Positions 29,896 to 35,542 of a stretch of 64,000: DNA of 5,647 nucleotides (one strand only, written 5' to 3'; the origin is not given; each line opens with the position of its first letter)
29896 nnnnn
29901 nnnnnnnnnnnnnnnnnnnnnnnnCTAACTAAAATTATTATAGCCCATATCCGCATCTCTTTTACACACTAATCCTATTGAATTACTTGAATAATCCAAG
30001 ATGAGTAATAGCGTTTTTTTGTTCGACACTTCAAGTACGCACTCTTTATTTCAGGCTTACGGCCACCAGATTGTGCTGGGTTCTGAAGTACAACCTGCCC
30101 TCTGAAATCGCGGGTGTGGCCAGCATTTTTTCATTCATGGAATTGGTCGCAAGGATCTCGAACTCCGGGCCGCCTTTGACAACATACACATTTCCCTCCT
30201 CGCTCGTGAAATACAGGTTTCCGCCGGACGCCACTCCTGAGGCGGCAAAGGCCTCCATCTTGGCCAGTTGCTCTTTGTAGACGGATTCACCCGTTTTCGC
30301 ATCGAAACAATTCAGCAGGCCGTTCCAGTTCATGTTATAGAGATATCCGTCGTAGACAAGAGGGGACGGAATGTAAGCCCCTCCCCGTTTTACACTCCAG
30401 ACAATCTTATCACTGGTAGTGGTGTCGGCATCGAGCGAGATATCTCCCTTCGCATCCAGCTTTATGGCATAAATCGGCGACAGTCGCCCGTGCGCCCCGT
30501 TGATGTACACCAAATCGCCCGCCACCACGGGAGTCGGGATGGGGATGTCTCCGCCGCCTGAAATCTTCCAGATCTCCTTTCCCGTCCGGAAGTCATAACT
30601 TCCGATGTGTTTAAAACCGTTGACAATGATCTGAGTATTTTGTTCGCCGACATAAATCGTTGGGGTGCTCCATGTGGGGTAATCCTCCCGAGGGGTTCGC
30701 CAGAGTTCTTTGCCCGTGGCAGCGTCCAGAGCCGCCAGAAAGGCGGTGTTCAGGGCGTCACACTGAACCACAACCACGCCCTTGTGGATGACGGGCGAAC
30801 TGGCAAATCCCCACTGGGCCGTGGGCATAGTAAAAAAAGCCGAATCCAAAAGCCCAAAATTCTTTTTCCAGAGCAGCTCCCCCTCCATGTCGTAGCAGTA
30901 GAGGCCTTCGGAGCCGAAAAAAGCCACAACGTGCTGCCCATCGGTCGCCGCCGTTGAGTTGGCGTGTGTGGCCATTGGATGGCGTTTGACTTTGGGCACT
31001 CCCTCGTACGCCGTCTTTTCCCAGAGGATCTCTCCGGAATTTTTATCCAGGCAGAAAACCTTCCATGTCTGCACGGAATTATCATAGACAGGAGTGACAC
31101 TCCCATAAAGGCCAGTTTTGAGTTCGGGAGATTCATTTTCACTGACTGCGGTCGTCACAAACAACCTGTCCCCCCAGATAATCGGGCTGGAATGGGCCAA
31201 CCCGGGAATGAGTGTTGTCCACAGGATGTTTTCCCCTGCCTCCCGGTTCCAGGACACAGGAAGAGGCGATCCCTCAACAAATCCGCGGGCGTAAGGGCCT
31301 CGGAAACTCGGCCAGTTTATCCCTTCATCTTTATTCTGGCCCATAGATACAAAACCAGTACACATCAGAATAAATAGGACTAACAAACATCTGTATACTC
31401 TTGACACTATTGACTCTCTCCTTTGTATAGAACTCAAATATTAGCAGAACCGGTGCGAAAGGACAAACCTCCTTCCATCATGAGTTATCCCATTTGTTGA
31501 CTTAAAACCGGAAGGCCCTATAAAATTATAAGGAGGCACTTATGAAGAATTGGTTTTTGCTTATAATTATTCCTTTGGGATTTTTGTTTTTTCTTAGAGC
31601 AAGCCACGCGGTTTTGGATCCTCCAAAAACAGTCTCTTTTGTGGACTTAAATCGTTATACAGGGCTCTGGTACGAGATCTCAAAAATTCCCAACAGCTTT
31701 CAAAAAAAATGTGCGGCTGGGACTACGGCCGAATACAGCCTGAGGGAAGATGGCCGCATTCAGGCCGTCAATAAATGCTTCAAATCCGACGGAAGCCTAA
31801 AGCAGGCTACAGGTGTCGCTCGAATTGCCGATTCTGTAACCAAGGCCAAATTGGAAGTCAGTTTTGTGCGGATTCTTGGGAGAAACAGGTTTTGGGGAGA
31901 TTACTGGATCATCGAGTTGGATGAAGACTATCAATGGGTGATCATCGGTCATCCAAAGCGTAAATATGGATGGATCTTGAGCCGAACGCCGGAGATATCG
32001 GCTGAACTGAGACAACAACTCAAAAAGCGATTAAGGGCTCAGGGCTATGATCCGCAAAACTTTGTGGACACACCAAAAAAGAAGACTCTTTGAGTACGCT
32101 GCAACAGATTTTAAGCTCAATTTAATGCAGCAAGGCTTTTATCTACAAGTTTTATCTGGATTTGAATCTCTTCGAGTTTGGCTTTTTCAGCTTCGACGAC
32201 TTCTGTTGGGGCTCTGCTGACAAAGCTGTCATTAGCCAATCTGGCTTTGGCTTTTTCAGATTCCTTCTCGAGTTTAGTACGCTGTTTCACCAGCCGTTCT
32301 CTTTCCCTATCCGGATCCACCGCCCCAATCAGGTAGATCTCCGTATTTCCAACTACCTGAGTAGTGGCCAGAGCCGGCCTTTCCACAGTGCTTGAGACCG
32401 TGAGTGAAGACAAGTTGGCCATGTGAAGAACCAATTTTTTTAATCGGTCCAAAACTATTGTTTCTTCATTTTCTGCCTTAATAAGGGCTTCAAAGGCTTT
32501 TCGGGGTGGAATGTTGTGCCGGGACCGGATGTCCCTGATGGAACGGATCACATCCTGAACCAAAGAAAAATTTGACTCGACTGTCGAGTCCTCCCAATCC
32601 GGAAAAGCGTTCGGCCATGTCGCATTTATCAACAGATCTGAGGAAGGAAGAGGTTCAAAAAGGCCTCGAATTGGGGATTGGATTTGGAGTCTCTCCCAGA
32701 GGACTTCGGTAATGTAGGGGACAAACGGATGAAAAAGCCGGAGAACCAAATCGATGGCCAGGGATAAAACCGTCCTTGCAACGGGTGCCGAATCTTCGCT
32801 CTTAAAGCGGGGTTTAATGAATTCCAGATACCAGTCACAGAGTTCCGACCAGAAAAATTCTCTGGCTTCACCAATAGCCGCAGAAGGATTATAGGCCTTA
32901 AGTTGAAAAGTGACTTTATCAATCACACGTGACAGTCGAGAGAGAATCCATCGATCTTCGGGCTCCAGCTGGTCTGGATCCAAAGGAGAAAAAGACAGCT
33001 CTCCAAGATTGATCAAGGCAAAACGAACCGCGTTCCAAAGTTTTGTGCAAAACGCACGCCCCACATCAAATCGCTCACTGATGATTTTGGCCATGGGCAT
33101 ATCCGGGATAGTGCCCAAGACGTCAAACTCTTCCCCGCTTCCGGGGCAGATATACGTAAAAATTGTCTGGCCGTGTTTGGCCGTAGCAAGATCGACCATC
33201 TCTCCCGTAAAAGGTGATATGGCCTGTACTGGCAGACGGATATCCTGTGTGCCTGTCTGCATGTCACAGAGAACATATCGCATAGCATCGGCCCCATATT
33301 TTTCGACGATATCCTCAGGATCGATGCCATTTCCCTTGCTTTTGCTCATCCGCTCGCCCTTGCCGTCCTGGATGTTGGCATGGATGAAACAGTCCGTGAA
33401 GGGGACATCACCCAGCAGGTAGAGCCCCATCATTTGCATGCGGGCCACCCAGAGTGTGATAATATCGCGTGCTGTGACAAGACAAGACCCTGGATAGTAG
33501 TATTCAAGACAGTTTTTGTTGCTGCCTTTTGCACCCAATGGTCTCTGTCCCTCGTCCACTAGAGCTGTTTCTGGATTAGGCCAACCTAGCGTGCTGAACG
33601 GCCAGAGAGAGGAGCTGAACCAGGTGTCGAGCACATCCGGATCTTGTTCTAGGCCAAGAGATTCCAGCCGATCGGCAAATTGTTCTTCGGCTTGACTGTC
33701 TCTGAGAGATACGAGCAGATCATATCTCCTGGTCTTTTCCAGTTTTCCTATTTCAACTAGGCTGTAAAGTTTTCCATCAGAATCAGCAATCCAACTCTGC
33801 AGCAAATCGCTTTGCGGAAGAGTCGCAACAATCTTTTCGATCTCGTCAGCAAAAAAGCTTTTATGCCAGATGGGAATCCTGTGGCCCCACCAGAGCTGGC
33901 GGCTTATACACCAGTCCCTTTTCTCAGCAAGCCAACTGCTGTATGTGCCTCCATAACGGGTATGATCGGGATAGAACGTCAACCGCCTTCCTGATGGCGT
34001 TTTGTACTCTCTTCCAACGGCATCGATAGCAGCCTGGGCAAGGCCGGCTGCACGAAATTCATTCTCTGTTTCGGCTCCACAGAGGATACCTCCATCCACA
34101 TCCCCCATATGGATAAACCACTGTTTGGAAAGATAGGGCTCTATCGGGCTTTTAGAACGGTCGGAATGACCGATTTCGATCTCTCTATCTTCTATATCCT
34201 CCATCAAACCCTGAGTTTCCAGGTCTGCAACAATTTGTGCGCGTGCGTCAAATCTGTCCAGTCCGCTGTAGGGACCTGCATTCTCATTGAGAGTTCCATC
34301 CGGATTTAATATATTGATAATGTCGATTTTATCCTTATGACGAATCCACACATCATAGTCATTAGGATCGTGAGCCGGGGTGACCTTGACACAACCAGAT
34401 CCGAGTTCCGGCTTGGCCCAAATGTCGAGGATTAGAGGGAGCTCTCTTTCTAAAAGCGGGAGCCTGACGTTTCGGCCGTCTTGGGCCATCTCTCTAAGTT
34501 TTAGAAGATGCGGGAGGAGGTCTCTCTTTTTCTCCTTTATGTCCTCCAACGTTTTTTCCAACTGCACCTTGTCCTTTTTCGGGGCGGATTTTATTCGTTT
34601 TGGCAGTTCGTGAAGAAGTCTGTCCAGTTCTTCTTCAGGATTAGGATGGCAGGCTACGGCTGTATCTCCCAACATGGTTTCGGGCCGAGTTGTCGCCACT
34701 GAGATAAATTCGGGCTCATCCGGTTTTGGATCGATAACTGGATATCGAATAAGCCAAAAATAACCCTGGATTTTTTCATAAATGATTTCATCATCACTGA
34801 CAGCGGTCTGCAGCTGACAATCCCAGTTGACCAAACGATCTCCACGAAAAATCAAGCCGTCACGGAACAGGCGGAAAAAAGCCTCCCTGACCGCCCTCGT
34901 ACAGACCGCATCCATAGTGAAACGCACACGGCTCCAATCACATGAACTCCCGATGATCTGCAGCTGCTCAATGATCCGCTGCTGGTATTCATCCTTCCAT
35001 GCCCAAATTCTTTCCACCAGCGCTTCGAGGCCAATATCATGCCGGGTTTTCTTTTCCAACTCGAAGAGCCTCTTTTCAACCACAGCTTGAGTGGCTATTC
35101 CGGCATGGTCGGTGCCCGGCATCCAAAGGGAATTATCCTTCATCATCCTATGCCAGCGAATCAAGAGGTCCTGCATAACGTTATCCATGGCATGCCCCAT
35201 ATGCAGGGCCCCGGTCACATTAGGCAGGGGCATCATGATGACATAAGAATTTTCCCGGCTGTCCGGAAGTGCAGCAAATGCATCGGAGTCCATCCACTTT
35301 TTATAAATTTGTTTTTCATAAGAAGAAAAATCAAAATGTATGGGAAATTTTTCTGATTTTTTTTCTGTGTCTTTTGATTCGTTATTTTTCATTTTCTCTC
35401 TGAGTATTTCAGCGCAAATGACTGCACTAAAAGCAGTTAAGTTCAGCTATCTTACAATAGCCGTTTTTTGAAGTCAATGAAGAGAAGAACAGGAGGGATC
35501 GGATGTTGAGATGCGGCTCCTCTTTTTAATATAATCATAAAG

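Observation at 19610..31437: Candidate undescribed electron-transfer module linking a cytoplasmic Stn/Hnd-like NAD(P)H flavoprotein complex, NapH/NapG-like ferredoxins and periplasmic beta-propellers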

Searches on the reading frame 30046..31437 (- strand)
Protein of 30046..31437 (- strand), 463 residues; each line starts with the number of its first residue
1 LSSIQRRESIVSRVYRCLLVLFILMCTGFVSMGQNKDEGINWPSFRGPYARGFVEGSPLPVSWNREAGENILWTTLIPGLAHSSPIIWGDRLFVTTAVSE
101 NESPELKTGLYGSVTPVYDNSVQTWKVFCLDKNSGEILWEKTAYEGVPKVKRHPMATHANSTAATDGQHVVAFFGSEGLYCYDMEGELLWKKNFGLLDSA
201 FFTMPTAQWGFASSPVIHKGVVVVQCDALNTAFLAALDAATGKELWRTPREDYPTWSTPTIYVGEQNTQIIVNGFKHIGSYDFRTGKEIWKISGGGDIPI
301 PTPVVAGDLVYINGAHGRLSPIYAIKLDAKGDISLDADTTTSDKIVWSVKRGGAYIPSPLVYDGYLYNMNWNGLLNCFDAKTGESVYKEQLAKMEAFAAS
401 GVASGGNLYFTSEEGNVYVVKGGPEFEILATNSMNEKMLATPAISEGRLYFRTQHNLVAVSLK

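Call 4: search_protein_families(library=pfam, proteins=[window:30046-31437:-], max_evalue=0.01)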
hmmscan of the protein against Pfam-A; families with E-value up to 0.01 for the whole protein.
window:30046-31437:- (463 aa): 5 families
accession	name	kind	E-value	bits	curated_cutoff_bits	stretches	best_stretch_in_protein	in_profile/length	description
PF13360.13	PQQ_2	-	2.2e-23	83.5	27.6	3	234-321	5-87/233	Outer membrane protein assembly factor BamB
PF13570.13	Beta-prop_ACSF4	-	9.9e-14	51.9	133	2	232-446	71-265/329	Beta-alanine-activating enzyme, beta-propeller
PF01011.28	PQQ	-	5.7e-08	32.4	26.7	1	185-270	506-594/595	Glucose/ethanol/alcohol dehydrogenase, beta-propeller domain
PF23727.1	Beta-prop_FAM234A_B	-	0.0064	15.5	26.4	0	232-292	52-116/467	FAM234A/B beta-propeller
PF25293.1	Beta-prop_EMC1_N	-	0.0092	16.1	34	0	231-292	84-145/219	EMC1 N-terminal beta-propeller domain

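Call 5: search_protein_families(library=ncbifam, proteins=[window:30046-31437:-], max_evalue=0.01)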
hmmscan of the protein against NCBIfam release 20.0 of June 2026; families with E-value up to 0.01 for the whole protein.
window:30046-31437:- (463 aa): 7 families
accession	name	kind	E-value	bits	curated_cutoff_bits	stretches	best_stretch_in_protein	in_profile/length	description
NF008351.0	PRK11138.1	equivalog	5.1e-16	58.1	423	2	358-449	251-338/394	outer membrane protein assembly factor BamB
TIGR03300.1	assembly_YfgL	equivalog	3e-15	55.8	285.2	2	355-458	57-157/377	outer membrane protein assembly factor BamB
TIGR03075.1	PQQ_enz_alc_DH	subfamily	4e-09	35.6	480.05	0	302-395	64-152/530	PQQ-dependent dehydrogenase, methanol/ethanol family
NF053615.1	SerThrKinAfsKStmc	equivalog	2.3e-07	29.9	1300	1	178-314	541-671/809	protein serine/threonine kinase AfsK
TIGR04528.1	acido_non_PQQ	subfamily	6.1e-06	25.3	650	0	184-249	120-180/493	acido-empty-quinoprotein group A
TIGR03074.1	PQQ_membr_DH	subfamily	0.0041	15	832.65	0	213-273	703-761/783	membrane-bound PQQ-dependent dehydrogenase, glucose/quinate/shikimate family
TIGR04534.2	ELWxxDGT_rpt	domain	0.0059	16.7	65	0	230-248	1-19/47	ELWxxDGT repeat protein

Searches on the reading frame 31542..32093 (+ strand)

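Call 9: search_protein_families(library=pfam, proteins=[window:31542-32093:+], max_evalue=0.001)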
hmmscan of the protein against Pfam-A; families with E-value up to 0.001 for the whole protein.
window:31542-32093:+ (183 aa): 2 families
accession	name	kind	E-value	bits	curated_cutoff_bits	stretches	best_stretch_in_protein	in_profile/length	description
PF08212.18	Lipocalin_2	-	7e-51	172.5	24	1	34-178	1-145/146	Lipocalin-like domain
PF00061.29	Lipocalin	-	3.6e-09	37.4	23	1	41-180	2-144/145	Lipocalin / cytosolic fatty-acid binding protein family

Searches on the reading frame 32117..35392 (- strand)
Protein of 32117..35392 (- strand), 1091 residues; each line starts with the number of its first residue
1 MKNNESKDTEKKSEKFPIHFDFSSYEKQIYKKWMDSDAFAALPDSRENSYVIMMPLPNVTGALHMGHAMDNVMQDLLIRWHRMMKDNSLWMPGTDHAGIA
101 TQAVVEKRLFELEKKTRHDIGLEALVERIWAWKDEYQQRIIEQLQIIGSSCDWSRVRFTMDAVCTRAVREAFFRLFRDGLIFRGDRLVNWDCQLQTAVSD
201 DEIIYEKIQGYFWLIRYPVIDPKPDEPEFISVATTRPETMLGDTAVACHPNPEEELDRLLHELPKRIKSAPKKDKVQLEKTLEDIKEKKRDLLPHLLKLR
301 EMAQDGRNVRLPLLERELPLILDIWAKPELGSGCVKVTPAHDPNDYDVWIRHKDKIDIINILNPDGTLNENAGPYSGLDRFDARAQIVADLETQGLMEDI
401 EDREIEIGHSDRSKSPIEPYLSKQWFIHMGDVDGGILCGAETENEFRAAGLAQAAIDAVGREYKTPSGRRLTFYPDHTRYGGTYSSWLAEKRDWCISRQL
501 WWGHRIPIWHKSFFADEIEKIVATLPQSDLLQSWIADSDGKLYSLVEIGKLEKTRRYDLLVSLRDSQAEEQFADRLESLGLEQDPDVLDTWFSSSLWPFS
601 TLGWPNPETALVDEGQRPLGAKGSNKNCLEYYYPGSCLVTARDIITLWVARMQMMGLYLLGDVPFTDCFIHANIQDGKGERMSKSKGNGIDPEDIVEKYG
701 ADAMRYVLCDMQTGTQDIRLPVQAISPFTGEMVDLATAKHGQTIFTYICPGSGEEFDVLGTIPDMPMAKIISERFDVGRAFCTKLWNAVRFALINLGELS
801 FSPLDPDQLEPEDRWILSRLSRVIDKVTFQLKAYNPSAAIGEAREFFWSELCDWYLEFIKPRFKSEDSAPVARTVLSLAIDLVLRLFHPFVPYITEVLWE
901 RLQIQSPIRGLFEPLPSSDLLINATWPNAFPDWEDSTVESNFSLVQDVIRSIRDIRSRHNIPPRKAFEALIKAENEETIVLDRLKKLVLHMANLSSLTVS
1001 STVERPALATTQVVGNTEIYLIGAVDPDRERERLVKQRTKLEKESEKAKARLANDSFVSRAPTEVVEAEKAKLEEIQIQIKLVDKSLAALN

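Call 89: search_protein_families(library=pfam, proteins=[window:32117-35392:-], max_evalue=0.00001)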
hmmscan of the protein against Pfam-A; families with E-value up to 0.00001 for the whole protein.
window:32117-35392:- (1091 aa): 5 families
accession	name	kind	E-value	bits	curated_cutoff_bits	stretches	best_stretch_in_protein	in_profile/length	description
PF00133.28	tRNA-synt_1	-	2.2e-111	373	22.7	1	28-720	1-413/414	tRNA synthetases class I (I, L, M and V)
PF08264.19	Anticodon_1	-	1.8e-35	122.4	25.1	1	813-966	1-143/148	Anticodon-binding domain of tRNA ligase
PF09334.17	tRNA-synt_1g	-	8.3e-17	61.5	20.1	2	51-108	2-59/391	tRNA synthetases class I (M)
PF10458.14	Val_tRNA-synt_C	-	2.9e-14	53.5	25.9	1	1028-1090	3-65/66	Valyl tRNA synthetase tRNA binding arm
PF13603.12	tRNA-synt_1_2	-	5.4e-06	26.4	25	0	228-367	21-145/185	Leucyl-tRNA synthetase, editing domain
